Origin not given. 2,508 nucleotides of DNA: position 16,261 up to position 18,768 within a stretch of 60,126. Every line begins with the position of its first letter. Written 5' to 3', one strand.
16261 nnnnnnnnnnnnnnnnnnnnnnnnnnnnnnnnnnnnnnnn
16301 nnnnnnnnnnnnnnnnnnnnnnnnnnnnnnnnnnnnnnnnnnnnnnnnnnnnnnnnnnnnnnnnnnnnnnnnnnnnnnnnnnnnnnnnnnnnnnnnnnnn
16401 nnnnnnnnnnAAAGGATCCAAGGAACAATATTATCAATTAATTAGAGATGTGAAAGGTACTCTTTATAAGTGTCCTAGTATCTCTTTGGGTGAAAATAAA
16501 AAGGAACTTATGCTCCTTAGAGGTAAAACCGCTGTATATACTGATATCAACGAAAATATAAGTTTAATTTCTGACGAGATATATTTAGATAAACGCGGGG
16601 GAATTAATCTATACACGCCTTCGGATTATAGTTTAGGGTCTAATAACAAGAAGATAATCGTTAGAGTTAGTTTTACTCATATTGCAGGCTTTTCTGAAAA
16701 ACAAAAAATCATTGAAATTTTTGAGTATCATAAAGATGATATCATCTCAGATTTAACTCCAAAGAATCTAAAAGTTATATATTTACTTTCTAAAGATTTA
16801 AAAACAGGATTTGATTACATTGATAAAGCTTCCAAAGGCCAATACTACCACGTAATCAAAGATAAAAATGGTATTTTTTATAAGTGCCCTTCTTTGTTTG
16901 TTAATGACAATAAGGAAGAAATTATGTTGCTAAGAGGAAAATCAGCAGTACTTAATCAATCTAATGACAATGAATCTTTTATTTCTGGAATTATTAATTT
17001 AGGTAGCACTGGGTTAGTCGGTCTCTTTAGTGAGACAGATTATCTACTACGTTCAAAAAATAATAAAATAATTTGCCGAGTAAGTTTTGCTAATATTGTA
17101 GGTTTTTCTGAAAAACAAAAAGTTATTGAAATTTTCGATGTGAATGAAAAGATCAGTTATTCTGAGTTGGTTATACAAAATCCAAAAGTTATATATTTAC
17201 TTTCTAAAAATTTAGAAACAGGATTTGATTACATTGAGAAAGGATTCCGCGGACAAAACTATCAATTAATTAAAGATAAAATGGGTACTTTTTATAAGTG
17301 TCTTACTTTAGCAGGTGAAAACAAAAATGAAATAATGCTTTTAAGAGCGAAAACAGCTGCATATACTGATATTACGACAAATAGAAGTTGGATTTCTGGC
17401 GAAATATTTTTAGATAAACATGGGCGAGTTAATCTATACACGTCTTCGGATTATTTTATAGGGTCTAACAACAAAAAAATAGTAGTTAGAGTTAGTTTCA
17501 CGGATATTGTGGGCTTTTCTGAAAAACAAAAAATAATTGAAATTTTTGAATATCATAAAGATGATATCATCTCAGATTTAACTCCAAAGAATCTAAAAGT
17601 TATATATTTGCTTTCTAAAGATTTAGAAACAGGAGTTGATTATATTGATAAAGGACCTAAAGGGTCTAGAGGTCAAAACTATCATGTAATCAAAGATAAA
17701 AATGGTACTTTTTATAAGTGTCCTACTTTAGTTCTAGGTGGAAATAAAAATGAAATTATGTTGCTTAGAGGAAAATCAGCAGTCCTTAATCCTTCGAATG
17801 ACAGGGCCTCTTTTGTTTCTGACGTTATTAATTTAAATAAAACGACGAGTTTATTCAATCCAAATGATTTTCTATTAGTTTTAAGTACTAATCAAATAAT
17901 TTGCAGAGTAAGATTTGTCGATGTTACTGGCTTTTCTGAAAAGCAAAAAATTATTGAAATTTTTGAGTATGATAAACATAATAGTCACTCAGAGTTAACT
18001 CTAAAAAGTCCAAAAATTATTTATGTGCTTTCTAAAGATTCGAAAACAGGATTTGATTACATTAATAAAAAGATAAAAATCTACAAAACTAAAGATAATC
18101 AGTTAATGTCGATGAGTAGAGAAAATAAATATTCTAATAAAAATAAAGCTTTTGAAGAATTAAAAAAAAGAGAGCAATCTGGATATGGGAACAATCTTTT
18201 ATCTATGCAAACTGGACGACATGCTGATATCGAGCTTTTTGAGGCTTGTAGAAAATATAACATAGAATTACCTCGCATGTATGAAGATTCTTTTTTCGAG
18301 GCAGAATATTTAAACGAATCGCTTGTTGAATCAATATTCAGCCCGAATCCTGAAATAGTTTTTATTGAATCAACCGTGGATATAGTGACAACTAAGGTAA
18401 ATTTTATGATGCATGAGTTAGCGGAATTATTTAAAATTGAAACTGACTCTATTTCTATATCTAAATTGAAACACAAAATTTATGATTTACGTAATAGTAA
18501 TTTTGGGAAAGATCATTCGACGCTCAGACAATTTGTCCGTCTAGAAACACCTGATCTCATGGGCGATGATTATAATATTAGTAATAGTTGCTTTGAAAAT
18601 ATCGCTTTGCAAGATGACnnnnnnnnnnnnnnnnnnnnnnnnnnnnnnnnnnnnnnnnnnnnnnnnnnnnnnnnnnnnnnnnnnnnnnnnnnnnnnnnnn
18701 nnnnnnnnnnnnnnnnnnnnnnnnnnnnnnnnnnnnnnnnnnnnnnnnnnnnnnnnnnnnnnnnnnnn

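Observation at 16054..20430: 1458-aa fusion of five tandem unknown ~138-aa modules to a complete Upf1/DNA2-like SF1 helicase, a candidate single-gene defence or surveillance factor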

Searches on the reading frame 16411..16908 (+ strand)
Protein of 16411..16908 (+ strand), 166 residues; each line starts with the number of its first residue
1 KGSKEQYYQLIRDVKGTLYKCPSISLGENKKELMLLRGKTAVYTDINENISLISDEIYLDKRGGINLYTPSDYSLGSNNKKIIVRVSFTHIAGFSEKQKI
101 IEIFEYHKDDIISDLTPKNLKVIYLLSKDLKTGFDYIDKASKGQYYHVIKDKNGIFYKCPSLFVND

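Call 41: predict_structure(alignment_id=A4)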
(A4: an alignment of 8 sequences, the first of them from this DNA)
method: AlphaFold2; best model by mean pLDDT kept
length: 166 residues; sequences in the alignment: 8
mean_pLDDT: 74.0   pTM: 0.73
mean pLDDT of the five models: 74.0, 69.5, 67.7, 67.0, 65.0
residues with pLDDT >= 90: 2; 70-90: 116; 50-70: 30; < 50: 18
segments of 3 or more residues with pLDDT < 50: 1-6, 141-146, 161-166
pLDDT, mean of each block of 10 residues (from residue 1): 53 84 66 86 79 86 76 73 88 85 82 69 82 74 52 71 38
secondary structure, 60 per line:
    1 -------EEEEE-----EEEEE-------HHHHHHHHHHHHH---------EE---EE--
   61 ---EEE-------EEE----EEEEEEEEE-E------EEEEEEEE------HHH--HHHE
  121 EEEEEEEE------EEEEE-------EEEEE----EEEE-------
elements in order: E8-12 E18-22 H30-42 E64-66 E74-76 E81-89 E98-105 E120-128 E135-139 E147-151 E156-159

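Call 46: fold_search(model_id=the predicted structure, library=pdb)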
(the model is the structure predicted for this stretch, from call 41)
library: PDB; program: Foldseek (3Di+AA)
matches with E <= 10: 181; with E <= 0.001: 0
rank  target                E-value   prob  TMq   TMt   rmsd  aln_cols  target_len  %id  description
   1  2lpu_MODEL_1_A        8.8e-01  0.05  0.18  0.19  15.2       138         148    9  Solution structures of KmAtg10 (released 2012-08-01)
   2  2w1t_B                1.2e+00  0.04  0.13  0.12  16.3       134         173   10  Crystal Structure of B. subtilis SpoVT (released 2008-11-18)
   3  6en7                  1.3e+00  0.05  0.17  0.10  11.4       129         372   12  Crystal structure of the ribosome assembly factor Nsa1 (released 2017-12-27)
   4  9ejl_C                1.3e+00  0.02  0.16  0.14  23.3       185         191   13  Lgl2 bound to the aPKCiota-Par6B complex in nucleotide-free form. Conformation with visible head sub-complex. (released 2025-07-02)
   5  8jov_0                1.4e+00  0.04  0.15  0.05  16.5       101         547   10  Portal-tail complex of phage GP4 (released 2023-11-01)
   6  6b6i_D                1.7e+00  0.04  0.14  0.14  13.5        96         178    9  2.4A resolution structure of human Norovirus GII.4 protease (released 2018-10-03)
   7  3aae_B                1.7e+00  0.02  0.13  0.10  17.1       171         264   15  Crystal structure of Actin capping protein in complex with CARMIL fragment (released 2010-11-17)
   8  1mka_A                1.9e+00  0.05  0.15  0.15  10.1        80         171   11  E. COLI BETA-HYDROXYDECANOYL THIOL ESTER DEHYDRASE MODIFIED BY ITS CLASSIC MECHANISM-BASED INACTIVATOR, 3-DECYNOYL-N-A (released 1996-07-11)
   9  1w1h_D                2.0e+00  0.03  0.17  0.19  12.7       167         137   11  Crystal Structure of the PDK1 Pleckstrin Homology (PH) domain (released 2004-11-19)
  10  3vx7_B                2.0e+00  0.02  0.12  0.12  10.2        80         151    9  Crystal structure of Kluyveromyces marxianus Atg7NTD-Atg10 complex (released 2012-11-14)
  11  6bhw_B                2.1e+00  0.05  0.18  0.27  12.8       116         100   12  B. subtilis SsbA (released 2018-12-19)
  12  7ds2_B                2.1e+00  0.04  0.22  0.17  14.1       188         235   12  Crystal structure of actin capping protein in complex with twinflin-1 C-terminus tail (released 2021-03-03)
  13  6nir_C                2.1e+00  0.02  0.15  0.14  13.9       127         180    7  Crystal structure of a GII.4 norovirus HOV protease (released 2019-01-23)
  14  8xvr_C                2.3e+00  0.01  0.12  0.07  16.7       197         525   12  Crystal structure of inulosucrase from Lactobacillus reuteri 121 mutant R544W (released 2025-01-22)
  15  2cf2_C                2.4e+00  0.04  0.15  0.09  10.1        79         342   11  Architecture of mammalian fatty acid synthase (released 2006-03-07)
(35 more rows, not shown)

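Call 64: search_solved_structures(query=A4, max_evalue=10)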
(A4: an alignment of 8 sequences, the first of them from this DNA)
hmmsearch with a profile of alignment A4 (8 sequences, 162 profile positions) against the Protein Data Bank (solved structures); distinct sequences matched with E-value up to 10: 1.
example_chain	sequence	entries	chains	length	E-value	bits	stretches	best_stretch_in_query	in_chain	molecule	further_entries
2ed0_A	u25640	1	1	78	0.25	14.4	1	91-124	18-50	Abl interactor 2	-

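Call 71: fold_search(model_id=the predicted structure, library=viral)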
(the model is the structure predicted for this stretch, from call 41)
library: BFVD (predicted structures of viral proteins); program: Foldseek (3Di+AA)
matches with E <= 10: 255; with E <= 0.001: 0
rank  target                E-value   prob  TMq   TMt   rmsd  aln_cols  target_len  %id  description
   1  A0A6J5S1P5            1.8e-01  0.08  0.18  0.09  25.9       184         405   11  Exodeoxyribonuclease 8, PDDEXK-like domain containing protein [uncultured Caudovirales phage]
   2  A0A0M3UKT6            4.1e-01  0.04  0.12  0.17  17.1       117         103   15  Uncharacterized protein [Mycobacterium phage Tres]
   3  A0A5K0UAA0            4.4e-01  0.12  0.24  0.22  20.9       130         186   17  Uncharacterized protein (Fragment) [Yasminevirus sp. GU-2018]
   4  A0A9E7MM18            5.5e-01  0.09  0.23  0.24  10.6       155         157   16  (no name in the UniProt tables at hand)
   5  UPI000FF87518         7.7e-01  0.06  0.15  0.13  11.5        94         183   11  (no name look-up for this kind of identifier)
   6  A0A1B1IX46            9.6e-01  0.02  0.13  0.04  21.8       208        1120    7  (no name in the UniProt tables at hand)
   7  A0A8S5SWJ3            9.6e-01  0.01  0.12  0.07  21.0       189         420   10  Uncharacterized protein [Siphoviridae sp. ctDOT22]
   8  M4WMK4                1.1e+00  0.06  0.17  0.08  12.6       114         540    7  Putative nonstructural polyprotein (Fragment) [Norovirus Hu/GII.3/NIHIC5.2/2011/USA]
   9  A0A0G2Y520            1.1e+00  0.04  0.17  0.09  15.9       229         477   10  PutativeBTB/POZ domain-containing protein [Acanthamoeba polyphaga mimivirus]
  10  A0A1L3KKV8            1.1e+00  0.03  0.14  0.10  12.7       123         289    9  (no name in the UniProt tables at hand)
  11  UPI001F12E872         1.2e+00  0.11  0.24  0.20  13.2       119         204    8  (no name look-up for this kind of identifier)
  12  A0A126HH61            1.2e+00  0.08  0.21  0.29  13.8       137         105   12  Uncharacterized protein [Vibrio phage phi-Grn1]
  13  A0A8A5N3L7            1.2e+00  0.05  0.19  0.12  18.6       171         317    9  (no name in the UniProt tables at hand)
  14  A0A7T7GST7            1.3e+00  0.02  0.16  0.14  16.1       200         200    8  (no name in the UniProt tables at hand)
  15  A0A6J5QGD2            1.4e+00  0.01  0.13  0.05  18.9       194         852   10  Phage P22-like portal protein [uncultured Caudovirales phage]
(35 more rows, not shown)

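Call 94: find_related_loci(query=A4, collection=viral_contigs, flank=5000)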
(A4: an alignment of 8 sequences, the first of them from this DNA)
Query A4 (166 aa) in viral_contigs; peptide patterns used: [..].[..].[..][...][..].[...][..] (x = any residue, [..] = any of these).
82 stretches matched a pattern, but none encodes a relative of the query by tblastn (E <= 1e-3).

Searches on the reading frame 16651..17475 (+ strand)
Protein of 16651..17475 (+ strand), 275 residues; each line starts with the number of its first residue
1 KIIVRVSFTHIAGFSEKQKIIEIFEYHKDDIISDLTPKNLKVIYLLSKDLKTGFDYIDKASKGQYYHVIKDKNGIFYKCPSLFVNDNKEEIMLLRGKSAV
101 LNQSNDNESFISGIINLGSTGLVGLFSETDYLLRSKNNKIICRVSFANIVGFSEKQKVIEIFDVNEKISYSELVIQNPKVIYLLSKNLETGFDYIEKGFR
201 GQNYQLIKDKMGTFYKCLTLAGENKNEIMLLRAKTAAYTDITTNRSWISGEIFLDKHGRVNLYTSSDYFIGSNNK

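Call 79: search_protein_families(library=pfam, proteins=[window:16651-17475:+], max_evalue=1)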
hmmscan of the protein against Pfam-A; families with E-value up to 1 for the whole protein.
window:16651-17475:+ (275 aa): 2 families
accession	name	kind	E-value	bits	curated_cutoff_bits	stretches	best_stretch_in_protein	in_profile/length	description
PF07548.16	ChlamPMP_M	-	0.003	18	25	0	68-125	95-151/174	Chlamydia polymorphic membrane protein middle domain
PF24408.1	wHTH-Calcineurin_assc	-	0.18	12.2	27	0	164-189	22-48/56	wHTH-Calcineurin_assc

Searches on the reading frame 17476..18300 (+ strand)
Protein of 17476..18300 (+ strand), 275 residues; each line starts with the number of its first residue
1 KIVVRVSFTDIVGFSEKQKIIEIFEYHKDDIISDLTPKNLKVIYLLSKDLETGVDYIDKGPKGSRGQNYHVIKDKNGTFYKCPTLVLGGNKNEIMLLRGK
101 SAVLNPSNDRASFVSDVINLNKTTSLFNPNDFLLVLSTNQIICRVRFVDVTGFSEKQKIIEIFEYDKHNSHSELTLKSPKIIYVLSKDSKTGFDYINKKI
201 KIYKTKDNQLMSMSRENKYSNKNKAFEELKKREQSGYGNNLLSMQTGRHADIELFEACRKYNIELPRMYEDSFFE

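Call 98: search_protein_families(library=pfam, proteins=[window:17476-18300:+], max_evalue=1)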
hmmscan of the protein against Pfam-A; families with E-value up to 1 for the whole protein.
window:17476-18300:+ (275 aa): 1 family
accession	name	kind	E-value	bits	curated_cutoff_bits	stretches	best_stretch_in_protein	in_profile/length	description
PF08391.16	Ly49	-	0.055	14.4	31.5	1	140-229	12-97/119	Ly49-like protein, N-terminal region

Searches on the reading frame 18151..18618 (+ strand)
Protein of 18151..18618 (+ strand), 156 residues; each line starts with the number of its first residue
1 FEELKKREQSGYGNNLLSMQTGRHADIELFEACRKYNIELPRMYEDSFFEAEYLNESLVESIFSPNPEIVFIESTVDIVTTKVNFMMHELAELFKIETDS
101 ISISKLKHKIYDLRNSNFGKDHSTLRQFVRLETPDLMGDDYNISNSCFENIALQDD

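Call 79: search_protein_families(library=pfam, proteins=[window:18151-18618:+], max_evalue=1)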
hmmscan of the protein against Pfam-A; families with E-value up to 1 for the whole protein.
window:18151-18618:+ (156 aa): 0 families
